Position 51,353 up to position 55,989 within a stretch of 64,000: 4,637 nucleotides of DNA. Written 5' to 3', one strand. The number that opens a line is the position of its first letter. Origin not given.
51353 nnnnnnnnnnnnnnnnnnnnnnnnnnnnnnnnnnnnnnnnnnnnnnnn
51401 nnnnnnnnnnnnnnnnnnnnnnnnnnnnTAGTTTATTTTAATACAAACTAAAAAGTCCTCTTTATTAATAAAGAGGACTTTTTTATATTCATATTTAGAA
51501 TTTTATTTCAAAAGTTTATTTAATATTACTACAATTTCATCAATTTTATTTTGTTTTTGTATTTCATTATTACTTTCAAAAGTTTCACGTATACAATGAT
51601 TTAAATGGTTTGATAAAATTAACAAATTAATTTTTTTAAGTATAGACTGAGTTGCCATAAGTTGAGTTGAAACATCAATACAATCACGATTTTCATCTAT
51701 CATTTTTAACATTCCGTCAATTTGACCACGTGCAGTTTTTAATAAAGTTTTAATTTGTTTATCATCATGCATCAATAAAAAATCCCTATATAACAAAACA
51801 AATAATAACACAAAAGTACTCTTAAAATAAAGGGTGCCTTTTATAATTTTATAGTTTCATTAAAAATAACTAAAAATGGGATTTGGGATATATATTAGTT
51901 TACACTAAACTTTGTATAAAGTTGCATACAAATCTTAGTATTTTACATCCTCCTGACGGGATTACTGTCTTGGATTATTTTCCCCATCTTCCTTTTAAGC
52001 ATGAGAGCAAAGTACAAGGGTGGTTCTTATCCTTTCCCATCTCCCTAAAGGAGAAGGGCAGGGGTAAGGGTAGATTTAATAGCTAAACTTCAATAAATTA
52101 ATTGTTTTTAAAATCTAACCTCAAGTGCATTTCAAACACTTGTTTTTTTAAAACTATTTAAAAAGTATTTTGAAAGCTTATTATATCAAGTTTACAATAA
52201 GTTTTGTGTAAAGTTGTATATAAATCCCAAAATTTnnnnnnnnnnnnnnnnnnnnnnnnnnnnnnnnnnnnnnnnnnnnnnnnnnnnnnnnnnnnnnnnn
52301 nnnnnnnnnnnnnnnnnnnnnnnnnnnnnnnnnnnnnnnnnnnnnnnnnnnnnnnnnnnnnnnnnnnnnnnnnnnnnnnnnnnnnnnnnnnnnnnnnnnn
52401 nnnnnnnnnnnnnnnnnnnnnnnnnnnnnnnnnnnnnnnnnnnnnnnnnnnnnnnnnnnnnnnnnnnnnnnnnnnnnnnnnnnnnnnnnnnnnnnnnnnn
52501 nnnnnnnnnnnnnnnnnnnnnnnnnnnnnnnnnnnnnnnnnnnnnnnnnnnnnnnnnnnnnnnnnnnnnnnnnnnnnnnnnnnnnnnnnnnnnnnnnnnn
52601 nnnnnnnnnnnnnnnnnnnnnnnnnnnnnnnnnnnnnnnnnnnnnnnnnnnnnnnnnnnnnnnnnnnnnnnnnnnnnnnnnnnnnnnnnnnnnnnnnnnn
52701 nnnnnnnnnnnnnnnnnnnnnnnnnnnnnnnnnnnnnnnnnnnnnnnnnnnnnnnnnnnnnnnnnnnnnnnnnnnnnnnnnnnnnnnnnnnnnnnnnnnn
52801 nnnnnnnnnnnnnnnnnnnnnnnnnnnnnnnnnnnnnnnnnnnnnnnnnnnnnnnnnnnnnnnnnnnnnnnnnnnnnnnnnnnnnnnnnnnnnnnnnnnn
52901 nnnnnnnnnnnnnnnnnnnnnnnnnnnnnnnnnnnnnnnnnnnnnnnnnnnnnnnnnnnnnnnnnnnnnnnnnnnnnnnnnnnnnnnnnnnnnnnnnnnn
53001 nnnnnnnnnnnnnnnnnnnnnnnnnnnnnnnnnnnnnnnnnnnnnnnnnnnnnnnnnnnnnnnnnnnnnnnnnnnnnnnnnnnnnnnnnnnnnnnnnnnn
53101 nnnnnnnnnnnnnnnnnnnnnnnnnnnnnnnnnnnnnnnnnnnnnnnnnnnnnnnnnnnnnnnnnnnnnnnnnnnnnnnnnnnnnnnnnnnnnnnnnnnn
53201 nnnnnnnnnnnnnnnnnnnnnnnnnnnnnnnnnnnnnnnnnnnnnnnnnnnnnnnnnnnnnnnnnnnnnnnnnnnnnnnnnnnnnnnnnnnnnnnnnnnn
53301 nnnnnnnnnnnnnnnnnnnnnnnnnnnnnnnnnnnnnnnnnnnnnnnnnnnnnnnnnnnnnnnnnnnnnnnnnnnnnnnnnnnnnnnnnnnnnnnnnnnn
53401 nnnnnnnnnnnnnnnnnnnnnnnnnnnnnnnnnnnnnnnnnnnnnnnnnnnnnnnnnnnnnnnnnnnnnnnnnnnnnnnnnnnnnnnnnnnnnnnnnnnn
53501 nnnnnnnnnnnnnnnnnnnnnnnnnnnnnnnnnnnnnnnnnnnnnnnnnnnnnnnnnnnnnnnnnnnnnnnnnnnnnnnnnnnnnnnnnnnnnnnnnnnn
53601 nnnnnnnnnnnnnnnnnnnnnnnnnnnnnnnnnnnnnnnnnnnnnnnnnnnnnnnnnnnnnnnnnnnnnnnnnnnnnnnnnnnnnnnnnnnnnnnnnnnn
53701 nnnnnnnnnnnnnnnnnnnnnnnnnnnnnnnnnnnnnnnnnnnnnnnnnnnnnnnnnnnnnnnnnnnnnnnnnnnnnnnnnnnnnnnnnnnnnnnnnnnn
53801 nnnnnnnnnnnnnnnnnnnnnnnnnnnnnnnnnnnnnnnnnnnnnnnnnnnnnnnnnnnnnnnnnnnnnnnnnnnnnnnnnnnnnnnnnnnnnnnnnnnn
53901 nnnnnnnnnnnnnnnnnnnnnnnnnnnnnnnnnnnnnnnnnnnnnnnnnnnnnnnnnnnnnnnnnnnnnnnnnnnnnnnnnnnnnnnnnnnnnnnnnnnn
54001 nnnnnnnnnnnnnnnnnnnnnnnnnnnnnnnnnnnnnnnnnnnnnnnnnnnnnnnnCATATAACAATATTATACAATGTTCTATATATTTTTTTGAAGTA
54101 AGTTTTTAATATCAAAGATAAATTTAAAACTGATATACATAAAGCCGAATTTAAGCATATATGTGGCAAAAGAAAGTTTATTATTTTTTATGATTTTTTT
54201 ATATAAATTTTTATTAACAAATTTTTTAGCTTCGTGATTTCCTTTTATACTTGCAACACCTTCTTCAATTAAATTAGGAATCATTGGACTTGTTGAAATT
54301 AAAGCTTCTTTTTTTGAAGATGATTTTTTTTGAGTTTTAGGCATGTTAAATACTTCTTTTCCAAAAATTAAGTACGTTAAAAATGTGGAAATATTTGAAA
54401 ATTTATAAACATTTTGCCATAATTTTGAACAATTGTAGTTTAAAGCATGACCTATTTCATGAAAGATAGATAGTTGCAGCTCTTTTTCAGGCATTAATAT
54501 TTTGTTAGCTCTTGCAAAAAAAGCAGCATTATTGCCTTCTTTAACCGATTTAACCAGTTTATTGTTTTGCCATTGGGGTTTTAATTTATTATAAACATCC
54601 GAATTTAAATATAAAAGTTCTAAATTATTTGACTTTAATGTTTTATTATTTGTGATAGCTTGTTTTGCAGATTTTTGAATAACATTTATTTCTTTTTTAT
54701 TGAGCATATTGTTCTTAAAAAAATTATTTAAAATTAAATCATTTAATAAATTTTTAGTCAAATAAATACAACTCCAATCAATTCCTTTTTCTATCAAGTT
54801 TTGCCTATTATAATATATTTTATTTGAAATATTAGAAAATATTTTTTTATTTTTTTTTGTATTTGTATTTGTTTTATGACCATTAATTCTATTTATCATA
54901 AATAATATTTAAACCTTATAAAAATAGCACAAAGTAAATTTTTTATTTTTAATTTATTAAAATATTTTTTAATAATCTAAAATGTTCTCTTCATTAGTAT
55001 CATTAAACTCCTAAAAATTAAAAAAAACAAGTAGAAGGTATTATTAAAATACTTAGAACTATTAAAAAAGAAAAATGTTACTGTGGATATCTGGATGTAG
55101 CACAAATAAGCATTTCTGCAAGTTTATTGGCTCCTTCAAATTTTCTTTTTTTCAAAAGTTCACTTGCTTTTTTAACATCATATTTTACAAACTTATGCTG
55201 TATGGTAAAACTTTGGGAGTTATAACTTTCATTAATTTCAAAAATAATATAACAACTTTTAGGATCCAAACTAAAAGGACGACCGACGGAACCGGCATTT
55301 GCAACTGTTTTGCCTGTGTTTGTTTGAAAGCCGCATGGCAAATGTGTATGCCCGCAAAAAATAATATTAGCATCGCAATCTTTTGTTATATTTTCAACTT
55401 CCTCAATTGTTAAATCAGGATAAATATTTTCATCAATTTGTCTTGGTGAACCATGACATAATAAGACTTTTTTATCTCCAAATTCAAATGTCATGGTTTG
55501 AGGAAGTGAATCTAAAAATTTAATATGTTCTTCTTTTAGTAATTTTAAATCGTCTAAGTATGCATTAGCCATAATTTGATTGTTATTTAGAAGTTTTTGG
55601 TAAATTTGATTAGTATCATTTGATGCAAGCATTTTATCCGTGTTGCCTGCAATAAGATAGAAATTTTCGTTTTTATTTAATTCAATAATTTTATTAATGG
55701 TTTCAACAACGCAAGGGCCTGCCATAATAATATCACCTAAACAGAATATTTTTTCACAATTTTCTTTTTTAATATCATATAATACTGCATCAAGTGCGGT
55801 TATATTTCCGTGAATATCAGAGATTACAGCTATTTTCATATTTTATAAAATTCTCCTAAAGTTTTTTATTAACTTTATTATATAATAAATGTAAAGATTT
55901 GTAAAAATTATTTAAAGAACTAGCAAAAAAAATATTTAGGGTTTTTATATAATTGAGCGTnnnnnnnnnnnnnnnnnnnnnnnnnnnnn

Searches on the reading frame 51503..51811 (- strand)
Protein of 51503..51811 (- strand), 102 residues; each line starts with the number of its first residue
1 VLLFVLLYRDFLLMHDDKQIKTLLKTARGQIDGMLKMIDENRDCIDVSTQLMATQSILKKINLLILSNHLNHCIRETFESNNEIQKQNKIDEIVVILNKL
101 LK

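Call 79: search_protein_families(library=pfam, proteins=[window:51503-51811:-], max_evalue=1)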
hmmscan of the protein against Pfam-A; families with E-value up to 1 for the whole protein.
window:51503-51811:- (102 aa): 4 families
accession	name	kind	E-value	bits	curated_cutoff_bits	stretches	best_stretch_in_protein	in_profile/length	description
PF02583.22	Trns_repr_metal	-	2.7e-22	79.4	22.8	1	17-99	2-78/78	Metal-sensitive transcriptional repressor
PF22879.1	AIPR_N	-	0.002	18.6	28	1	18-79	70-130/151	Abortive infection phage resistance protein N-terminal domain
PF05347.21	Complex1_LYR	-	0.084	13.3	24.8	1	69-94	25-50/59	Complex 1 protein (LYR family)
PF10372.14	CdaS_N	-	0.18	12.4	27.2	1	18-45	12-39/69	Diadenylate cyclase CdaS, N-terminal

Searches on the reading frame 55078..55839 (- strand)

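Call 29: search_protein_families(library=pfam, proteins=[window:55078-55839:-], max_evalue=0.001)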
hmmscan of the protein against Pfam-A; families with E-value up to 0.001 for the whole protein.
window:55078-55839:- (253 aa): 2 families
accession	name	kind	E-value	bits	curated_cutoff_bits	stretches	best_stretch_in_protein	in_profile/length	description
PF12850.12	Metallophos_2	-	1.7e-26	93.5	27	1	1-204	1-153/154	Calcineurin-like phosphoesterase superfamily domain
PF00149.33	Metallophos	-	5.2e-17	63.3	21.5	1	1-167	1-190/191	Calcineurin-like phosphoesterase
